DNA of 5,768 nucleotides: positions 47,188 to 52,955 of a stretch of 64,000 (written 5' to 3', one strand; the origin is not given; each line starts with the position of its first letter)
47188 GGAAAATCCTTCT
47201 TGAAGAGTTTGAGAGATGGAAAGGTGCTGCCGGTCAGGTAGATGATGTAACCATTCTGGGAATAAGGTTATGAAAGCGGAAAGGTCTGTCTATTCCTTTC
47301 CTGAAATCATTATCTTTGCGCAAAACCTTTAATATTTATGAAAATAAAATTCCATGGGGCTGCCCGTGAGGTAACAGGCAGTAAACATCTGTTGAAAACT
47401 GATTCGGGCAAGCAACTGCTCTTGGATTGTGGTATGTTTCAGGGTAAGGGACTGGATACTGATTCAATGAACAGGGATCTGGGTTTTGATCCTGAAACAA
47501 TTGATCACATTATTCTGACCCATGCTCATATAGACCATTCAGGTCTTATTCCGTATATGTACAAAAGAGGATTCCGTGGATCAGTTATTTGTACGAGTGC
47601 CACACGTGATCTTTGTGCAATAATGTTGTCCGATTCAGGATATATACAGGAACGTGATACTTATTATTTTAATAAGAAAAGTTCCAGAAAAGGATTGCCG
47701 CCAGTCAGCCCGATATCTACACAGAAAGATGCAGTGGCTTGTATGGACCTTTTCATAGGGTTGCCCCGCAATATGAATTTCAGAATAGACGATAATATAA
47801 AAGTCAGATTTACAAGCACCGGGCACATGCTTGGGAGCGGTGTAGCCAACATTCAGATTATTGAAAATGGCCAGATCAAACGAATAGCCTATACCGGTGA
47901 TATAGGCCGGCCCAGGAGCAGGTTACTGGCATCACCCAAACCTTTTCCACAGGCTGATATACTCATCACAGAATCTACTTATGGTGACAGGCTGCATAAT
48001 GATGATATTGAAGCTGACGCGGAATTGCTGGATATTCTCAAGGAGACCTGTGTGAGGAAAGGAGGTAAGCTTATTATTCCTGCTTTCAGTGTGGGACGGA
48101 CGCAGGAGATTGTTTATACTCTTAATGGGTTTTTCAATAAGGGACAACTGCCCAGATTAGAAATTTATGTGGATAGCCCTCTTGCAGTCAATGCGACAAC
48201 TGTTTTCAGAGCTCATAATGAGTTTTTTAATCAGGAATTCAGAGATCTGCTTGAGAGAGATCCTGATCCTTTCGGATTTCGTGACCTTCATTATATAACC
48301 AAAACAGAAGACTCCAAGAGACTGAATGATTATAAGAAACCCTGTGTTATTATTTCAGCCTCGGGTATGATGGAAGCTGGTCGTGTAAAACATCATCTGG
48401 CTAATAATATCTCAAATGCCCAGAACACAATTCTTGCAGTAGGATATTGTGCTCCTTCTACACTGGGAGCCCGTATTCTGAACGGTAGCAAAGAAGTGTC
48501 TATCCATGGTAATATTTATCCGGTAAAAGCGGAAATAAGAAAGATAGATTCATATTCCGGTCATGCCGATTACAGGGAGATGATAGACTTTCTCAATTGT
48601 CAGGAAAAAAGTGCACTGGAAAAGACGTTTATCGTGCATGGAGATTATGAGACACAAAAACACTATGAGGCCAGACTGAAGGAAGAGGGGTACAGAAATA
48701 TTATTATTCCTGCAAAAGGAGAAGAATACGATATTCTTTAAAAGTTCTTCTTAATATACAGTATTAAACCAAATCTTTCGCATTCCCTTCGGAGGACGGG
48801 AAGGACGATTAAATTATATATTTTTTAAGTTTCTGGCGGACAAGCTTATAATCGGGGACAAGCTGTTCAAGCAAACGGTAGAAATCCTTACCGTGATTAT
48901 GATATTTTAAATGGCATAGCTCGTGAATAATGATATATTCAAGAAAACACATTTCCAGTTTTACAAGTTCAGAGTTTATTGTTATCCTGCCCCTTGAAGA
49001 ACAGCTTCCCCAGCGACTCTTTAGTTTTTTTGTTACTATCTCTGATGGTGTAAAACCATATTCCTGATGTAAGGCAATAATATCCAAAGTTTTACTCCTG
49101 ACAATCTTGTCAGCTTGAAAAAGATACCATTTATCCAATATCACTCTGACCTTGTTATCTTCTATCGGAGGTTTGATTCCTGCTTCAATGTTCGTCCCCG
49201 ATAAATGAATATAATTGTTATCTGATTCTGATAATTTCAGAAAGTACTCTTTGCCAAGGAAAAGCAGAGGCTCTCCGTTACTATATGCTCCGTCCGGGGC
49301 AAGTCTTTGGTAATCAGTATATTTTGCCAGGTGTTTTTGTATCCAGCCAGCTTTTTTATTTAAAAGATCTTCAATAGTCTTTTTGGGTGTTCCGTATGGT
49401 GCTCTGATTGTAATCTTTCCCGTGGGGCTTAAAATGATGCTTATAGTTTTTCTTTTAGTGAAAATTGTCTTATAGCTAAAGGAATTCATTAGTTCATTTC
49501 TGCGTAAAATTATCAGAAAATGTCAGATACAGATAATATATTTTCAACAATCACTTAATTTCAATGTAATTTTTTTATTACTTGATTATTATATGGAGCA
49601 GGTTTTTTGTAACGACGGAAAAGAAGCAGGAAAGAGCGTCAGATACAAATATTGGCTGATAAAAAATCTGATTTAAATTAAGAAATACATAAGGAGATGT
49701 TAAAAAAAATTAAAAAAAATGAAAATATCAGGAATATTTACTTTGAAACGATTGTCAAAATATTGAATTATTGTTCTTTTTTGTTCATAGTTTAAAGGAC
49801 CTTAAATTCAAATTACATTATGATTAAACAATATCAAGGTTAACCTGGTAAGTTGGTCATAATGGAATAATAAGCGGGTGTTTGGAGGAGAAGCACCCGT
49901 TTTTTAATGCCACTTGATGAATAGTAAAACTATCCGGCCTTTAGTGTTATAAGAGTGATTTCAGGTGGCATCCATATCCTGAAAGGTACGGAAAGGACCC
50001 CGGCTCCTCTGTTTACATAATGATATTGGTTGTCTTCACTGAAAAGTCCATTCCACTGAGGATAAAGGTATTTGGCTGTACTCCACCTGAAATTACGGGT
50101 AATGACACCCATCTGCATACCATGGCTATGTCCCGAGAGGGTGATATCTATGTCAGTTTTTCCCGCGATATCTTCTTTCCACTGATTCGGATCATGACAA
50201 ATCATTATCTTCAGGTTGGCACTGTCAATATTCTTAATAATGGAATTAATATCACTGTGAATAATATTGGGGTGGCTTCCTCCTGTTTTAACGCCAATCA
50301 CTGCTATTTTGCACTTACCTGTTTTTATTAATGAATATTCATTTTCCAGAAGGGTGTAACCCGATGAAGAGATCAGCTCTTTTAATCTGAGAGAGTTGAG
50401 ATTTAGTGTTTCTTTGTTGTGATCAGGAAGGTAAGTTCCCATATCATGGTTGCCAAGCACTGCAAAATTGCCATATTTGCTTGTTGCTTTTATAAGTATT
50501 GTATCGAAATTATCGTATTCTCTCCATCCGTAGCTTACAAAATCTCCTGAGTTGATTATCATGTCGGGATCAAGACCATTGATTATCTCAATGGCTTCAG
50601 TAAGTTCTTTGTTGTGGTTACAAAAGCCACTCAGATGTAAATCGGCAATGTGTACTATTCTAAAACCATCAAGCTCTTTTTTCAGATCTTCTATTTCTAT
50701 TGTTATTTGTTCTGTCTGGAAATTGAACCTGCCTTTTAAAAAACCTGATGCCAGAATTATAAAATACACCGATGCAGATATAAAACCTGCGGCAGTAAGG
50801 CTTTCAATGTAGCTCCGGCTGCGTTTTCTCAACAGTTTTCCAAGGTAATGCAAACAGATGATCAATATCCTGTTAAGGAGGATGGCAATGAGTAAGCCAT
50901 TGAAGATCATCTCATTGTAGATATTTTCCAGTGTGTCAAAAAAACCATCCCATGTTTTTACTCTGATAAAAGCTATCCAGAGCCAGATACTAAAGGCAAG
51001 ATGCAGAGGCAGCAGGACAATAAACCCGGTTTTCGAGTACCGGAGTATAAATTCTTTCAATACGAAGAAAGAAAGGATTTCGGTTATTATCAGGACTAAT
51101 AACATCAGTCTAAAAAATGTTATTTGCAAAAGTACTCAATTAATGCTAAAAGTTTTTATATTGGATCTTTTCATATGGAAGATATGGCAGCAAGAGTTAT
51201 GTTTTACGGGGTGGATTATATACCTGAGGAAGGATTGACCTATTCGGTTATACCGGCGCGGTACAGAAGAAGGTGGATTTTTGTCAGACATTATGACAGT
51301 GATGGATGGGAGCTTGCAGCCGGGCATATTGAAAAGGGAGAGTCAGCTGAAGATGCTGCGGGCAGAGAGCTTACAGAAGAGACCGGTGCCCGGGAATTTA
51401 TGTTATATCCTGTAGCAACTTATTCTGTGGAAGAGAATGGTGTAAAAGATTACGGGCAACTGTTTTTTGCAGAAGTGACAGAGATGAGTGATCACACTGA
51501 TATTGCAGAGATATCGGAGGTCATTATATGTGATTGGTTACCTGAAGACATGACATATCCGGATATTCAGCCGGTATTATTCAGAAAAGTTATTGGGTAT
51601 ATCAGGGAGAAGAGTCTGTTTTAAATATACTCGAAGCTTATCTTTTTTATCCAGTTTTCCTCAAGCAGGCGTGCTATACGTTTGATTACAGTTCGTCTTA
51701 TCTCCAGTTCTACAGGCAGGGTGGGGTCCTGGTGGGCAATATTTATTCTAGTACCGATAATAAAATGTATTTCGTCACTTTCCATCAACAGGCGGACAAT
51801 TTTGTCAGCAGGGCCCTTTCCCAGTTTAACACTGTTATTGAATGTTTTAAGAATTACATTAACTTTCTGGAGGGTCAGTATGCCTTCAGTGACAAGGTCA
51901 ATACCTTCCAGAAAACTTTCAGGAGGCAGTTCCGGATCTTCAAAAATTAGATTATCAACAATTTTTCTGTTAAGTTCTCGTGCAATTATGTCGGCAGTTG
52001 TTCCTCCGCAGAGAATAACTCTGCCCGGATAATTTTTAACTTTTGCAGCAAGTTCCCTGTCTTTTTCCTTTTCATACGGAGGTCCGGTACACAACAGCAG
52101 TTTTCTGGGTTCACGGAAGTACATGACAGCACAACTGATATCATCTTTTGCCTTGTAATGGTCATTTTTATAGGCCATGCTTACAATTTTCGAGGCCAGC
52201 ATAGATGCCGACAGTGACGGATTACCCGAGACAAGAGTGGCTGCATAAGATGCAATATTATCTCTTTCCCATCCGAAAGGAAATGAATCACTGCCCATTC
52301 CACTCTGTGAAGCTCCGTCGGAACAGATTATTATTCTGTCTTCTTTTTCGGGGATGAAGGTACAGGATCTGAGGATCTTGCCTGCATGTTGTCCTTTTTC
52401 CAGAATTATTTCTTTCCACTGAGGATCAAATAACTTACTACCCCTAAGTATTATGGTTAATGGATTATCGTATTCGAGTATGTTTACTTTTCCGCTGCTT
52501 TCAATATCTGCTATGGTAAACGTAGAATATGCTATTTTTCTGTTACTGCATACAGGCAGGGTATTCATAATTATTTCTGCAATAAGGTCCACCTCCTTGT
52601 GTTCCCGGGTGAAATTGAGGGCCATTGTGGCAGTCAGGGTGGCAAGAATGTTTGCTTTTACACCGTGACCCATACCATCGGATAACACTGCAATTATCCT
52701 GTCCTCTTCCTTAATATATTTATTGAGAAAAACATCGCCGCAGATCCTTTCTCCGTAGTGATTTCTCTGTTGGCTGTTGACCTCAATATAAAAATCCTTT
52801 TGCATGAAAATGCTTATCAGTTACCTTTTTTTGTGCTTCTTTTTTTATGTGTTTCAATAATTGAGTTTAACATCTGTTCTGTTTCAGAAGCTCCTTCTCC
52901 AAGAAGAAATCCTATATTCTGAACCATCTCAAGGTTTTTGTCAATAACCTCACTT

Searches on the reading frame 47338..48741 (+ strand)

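Call 40: search_protein_families(library=pfam, proteins=[window:47338-48741:+], max_evalue=0.0001)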
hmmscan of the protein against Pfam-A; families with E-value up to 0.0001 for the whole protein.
window:47338-48741:+ (467 aa): 5 families
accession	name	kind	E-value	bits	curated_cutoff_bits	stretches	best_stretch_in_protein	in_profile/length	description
PF10996.14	Beta-Casp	-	3.6e-39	134.4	27.7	1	255-380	1-120/120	Beta-Casp domain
PF07521.17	RMMBL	-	1.7e-15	57.2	21.6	1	394-458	2-63/63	Zn-dependent metallo-hydrolase RNA specificity domain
PF00753.33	Lactamase_B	-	2.6e-13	50.8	22.7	1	22-205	13-162/196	Metallo-beta-lactamase superfamily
PF12706.13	Lactamase_B_2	-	1.8e-06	28.2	27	1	49-214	25-165/200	Beta-lactamase superfamily domain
PF16661.11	Lactamase_B_6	-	7e-05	22.7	27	0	18-196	1-169/193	Metallo-beta-lactamase superfamily domain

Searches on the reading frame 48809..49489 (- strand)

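Call 40: search_protein_families(library=pfam, proteins=[window:48809-49489:-], max_evalue=0.0001)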
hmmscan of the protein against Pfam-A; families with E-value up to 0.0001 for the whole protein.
window:48809-49489:- (226 aa): 3 families
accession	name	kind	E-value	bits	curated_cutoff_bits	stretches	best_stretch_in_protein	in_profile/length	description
PF01863.23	YgjP-like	-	1.6e-54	185.5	26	1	14-223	1-206/207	YgjP-like, metallopeptidase domain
PF08325.16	WLM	-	1.8e-05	25.4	26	1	185-219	85-119/190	WLM domain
PF10263.15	SprT-like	-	1.8e-05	25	25.6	1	153-210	26-95/108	SprT-like family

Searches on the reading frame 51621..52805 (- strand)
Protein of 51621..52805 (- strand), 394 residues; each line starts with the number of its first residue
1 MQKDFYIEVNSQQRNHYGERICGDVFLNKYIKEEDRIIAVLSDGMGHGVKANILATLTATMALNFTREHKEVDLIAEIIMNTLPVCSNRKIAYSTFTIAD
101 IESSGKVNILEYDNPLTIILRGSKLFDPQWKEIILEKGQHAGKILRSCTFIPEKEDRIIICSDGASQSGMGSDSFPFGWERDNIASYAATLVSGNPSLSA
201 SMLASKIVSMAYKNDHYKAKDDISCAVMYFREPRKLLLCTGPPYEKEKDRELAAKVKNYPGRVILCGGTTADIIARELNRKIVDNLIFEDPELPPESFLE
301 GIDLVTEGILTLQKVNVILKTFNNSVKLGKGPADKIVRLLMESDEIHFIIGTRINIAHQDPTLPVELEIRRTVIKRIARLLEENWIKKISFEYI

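Call 3: search_protein_families(library=pfam, proteins=[window:51621-52805:-], max_evalue=0.01)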
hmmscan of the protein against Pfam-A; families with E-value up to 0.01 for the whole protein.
window:51621-52805:- (394 aa): 1 family
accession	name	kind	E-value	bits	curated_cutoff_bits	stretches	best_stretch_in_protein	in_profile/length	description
PF07228.17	SpoIIE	-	3e-10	40.8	25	1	34-228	2-189/192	Stage II sporulation protein E (SpoIIE)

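Call 4: search_protein_families(library=ncbifam, proteins=[window:51621-52805:-], max_evalue=0.001)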
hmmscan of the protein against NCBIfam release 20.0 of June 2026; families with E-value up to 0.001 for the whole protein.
window:51621-52805:- (394 aa): 1 family
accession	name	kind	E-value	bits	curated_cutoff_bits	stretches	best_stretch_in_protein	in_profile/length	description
TIGR02865.1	spore_II_E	equivalog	0.00058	18.1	490.8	0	3-53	548-597/764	stage II sporulation protein E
